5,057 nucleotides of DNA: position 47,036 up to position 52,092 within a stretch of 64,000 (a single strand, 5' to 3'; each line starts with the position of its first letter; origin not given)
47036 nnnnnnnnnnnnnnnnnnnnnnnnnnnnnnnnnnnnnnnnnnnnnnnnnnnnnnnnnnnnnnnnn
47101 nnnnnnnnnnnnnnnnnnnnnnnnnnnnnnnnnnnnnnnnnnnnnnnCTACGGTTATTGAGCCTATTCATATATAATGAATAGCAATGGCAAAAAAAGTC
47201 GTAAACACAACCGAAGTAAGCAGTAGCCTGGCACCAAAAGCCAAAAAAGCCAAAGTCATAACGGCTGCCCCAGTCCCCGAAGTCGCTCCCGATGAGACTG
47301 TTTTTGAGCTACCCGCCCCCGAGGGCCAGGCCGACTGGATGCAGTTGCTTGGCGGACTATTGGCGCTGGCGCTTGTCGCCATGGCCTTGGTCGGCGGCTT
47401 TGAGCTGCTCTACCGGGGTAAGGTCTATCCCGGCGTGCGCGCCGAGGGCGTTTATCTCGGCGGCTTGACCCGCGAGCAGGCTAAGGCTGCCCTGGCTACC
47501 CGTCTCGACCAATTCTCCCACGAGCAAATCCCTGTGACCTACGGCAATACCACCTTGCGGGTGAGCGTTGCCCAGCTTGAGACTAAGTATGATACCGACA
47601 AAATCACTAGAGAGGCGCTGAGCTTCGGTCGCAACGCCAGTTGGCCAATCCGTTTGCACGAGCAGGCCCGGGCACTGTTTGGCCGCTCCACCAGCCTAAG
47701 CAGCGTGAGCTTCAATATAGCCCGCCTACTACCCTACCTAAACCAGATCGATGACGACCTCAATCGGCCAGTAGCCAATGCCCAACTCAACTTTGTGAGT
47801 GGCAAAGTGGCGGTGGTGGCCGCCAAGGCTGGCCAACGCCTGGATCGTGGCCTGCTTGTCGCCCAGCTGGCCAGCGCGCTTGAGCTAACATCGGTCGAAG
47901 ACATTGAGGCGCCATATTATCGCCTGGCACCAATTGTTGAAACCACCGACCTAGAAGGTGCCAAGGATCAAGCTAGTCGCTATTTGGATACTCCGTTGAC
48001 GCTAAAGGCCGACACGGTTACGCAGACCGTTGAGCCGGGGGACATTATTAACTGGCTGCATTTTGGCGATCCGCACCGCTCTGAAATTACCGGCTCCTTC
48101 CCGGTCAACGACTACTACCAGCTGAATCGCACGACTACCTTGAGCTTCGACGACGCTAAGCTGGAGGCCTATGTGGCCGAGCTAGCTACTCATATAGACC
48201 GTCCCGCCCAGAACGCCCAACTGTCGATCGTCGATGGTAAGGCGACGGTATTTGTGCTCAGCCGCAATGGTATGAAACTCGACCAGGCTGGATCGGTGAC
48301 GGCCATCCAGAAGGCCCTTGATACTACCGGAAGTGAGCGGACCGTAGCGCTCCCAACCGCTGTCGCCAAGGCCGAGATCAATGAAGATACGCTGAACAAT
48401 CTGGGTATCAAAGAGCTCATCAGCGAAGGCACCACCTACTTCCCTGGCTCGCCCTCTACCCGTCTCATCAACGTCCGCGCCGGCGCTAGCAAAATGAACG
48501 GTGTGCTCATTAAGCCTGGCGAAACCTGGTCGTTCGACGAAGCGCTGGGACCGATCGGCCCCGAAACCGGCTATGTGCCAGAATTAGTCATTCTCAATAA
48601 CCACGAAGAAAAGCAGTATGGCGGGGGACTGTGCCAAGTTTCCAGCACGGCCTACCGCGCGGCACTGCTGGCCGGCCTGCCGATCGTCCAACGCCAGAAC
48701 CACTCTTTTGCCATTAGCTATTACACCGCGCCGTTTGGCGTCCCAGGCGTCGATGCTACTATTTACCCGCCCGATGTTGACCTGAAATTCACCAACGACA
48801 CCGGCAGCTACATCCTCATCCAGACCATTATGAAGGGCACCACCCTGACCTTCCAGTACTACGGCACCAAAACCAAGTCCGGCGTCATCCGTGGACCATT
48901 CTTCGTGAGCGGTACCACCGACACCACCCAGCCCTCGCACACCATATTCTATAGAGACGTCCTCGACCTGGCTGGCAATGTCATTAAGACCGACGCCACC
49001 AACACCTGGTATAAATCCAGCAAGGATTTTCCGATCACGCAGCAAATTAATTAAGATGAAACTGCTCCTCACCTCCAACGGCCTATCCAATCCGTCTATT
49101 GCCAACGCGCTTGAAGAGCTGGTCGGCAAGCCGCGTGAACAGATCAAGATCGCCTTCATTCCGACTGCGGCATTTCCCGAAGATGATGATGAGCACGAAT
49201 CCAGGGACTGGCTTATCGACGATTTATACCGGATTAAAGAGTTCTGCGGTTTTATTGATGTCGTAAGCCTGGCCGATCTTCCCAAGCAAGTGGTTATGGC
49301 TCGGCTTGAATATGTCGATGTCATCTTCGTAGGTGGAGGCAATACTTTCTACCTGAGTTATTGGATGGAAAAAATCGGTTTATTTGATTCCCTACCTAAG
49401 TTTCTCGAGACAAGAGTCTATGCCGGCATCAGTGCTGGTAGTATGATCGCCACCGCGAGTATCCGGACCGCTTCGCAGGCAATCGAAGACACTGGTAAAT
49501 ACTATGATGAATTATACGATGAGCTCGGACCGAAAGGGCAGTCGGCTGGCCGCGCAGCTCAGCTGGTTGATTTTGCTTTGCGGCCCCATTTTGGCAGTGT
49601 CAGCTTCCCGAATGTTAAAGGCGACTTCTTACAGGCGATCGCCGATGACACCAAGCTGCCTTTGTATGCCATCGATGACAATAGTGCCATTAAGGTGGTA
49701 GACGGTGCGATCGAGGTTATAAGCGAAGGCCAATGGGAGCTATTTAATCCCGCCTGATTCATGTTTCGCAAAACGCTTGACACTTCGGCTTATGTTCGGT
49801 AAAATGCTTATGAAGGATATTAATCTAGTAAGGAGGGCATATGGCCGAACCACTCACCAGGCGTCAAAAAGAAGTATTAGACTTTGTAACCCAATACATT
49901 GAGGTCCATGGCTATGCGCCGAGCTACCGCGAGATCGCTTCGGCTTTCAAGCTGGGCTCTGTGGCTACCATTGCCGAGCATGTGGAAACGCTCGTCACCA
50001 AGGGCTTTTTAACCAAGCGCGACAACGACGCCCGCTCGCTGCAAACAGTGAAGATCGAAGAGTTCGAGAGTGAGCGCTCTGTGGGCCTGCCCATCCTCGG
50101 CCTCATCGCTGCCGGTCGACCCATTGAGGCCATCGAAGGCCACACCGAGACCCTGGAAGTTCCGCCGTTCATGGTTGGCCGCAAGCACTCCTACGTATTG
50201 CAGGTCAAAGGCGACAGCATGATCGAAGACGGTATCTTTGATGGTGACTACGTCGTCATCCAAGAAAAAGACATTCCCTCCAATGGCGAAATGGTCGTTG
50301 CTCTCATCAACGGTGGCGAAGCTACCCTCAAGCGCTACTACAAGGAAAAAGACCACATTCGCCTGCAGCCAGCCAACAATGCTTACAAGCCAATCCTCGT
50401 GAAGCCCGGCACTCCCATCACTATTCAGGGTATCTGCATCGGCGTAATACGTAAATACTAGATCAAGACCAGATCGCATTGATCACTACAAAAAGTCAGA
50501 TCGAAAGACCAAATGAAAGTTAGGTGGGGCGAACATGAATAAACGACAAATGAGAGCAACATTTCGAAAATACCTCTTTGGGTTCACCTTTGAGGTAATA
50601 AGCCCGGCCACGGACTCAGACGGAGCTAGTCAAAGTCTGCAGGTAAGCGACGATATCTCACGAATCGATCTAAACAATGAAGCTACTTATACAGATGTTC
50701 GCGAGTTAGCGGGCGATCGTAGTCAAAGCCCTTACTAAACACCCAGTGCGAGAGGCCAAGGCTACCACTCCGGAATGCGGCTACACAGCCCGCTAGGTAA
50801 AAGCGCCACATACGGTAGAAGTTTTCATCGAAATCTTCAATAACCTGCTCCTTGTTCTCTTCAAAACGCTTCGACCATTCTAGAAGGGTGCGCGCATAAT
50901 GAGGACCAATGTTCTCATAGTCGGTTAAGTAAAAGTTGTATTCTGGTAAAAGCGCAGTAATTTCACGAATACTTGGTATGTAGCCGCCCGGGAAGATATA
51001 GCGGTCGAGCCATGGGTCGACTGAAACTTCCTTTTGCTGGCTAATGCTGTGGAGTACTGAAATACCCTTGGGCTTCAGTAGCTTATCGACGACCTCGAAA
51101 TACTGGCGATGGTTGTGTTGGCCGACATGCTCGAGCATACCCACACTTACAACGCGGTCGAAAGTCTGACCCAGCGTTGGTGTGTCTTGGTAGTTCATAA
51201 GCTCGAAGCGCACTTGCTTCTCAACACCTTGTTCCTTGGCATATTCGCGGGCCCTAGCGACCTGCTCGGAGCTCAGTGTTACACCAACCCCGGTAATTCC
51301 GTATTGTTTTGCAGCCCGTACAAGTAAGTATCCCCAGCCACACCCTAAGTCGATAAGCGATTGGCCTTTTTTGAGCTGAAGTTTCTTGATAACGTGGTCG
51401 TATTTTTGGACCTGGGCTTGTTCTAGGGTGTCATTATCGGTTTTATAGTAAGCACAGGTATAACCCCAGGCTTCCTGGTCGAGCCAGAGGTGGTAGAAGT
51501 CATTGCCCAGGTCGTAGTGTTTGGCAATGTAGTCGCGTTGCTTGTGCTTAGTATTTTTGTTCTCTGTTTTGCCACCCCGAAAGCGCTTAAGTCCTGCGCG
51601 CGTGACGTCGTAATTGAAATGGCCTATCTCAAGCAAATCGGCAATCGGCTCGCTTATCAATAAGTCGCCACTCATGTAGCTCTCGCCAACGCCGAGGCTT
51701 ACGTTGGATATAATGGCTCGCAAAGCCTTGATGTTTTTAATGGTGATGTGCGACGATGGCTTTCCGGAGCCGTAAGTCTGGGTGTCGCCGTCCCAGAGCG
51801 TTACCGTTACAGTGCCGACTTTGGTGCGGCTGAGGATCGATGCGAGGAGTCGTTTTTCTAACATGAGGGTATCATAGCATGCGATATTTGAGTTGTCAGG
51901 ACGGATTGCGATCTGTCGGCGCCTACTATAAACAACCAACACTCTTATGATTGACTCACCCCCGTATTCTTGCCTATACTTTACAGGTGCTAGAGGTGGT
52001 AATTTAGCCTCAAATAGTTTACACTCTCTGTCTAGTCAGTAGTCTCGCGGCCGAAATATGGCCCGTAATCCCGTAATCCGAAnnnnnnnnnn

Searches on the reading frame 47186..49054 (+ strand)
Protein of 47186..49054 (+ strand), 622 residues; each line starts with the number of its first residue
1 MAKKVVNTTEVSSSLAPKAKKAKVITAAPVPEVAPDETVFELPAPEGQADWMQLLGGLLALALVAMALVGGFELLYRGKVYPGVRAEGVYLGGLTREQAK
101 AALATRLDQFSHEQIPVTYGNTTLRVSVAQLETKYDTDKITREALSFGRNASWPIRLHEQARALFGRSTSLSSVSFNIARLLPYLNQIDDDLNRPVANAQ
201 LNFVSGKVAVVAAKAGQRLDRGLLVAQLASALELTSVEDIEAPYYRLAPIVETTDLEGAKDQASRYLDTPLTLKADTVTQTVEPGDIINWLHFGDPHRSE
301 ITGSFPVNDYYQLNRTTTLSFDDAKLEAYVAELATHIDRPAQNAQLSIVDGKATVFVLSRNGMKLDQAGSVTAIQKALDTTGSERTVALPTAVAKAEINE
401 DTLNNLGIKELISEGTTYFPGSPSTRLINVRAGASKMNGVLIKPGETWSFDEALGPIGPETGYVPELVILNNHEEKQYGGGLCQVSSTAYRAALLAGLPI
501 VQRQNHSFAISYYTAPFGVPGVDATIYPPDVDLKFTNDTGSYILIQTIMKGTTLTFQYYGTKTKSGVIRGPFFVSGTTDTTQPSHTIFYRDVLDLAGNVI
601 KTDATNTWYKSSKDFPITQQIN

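Call 4: search_protein_families(library=pfam, proteins=[window:47186-49054:+])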
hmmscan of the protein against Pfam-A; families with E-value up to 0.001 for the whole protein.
window:47186-49054:+ (622 aa): 2 families
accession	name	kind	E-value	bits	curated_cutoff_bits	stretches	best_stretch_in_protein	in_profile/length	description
PF04294.18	VanW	-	2.8e-40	137.3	27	1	426-559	2-130/130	VanW like protein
PF12229.13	PG_binding_4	-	5.6e-23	81.8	22.1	2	126-232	3-108/117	Putative peptidoglycan binding domain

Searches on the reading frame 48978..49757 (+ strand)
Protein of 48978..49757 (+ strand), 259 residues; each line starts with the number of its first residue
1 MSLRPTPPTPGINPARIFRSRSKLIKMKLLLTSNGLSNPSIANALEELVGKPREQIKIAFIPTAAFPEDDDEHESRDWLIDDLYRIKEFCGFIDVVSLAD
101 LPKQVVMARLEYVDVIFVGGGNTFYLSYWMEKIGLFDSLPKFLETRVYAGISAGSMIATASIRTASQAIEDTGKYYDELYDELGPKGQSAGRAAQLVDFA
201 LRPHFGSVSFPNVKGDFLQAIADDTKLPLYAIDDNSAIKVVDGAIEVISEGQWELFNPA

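Call 4: search_protein_families(library=pfam, proteins=[window:48978-49757:+])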
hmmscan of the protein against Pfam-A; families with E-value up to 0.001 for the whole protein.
window:48978-49757:+ (259 aa): 1 family
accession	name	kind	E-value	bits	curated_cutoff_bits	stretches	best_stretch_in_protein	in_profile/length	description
PF03575.23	Peptidase_S51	-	6.7e-28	98.2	23.9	1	29-247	1-205/206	Peptidase family S51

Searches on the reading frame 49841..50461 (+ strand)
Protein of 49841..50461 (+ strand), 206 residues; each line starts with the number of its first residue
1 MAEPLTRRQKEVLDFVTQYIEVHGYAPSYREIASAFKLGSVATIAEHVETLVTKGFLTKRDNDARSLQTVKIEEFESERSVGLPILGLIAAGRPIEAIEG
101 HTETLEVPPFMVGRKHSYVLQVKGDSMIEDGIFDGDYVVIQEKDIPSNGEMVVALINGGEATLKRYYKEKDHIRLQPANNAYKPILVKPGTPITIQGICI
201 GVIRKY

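Call 4: search_protein_families(library=pfam, proteins=[window:49841-50461:+])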
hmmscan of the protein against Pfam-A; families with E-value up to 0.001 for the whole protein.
window:49841-50461:+ (206 aa): 2 families
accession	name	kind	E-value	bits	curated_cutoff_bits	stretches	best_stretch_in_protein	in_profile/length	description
PF00717.28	Peptidase_S24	-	1.3e-31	109.1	23.3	1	84-199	1-115/116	Peptidase S24-like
PF01726.22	LexA_DNA_bind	-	8.2e-20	70.8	23.7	1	3-65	2-64/65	LexA DNA binding domain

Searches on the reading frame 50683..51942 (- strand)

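Call 4: search_protein_families(library=pfam, proteins=[window:50683-51942:-])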
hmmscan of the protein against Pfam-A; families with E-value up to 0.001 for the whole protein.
window:50683-51942:- (419 aa): 14 families
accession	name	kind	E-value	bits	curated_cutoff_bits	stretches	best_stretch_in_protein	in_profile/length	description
PF02353.26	CMAS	-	2.5e-92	309.5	27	1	132-399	3-272/273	Mycolic acid cyclopropane synthetase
PF13649.12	Methyltransf_25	-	3.1e-18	66.7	27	1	197-293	2-97/97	Methyltransferase domain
PF08241.18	Methyltransf_11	-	7.4e-15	55.8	21.2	1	198-296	2-94/95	Methyltransferase domain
PF13847.12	Methyltransf_31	-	1.4e-14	54.5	27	1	191-306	2-118/145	Methyltransferase domain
PF25371.1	DUF7884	-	2.2e-13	50.7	27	1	34-106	3-77/90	Domain of unknown function (DUF7884)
PF08242.18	Methyltransf_12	-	2.3e-12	47.9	30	1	197-294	1-97/98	Methyltransferase domain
PF13489.12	Methyltransf_23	-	3.2e-12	46.9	27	1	179-340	7-162/164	Methyltransferase domain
PF13679.12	Methyltransf_32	-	2.5e-06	27.9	27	1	177-256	5-94/143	Methyltransferase domain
PF08003.17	Methyltransf_9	-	6.8e-06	25.7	23.8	1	179-274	102-196/315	Protein of unknown function (DUF1698)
PF01209.24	Ubie_methyltran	-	6.6e-05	22.8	20.1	1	167-315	21-169/233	ubiE/COQ5 methyltransferase family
PF07021.18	MetW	-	7.6e-05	22.9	21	1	184-270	5-85/193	Methionine biosynthesis protein MetW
PF05175.20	MTS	-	8e-05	22.8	23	1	185-266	24-104/170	Methyltransferase small domain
PF08123.19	DOT1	-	0.00042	20.4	23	1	179-238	29-85/205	Histone methylation protein DOT1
PF06325.19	PrmA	-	0.00049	20.1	22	1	190-308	159-269/296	Ribosomal protein L11 methyltransferase (PrmA)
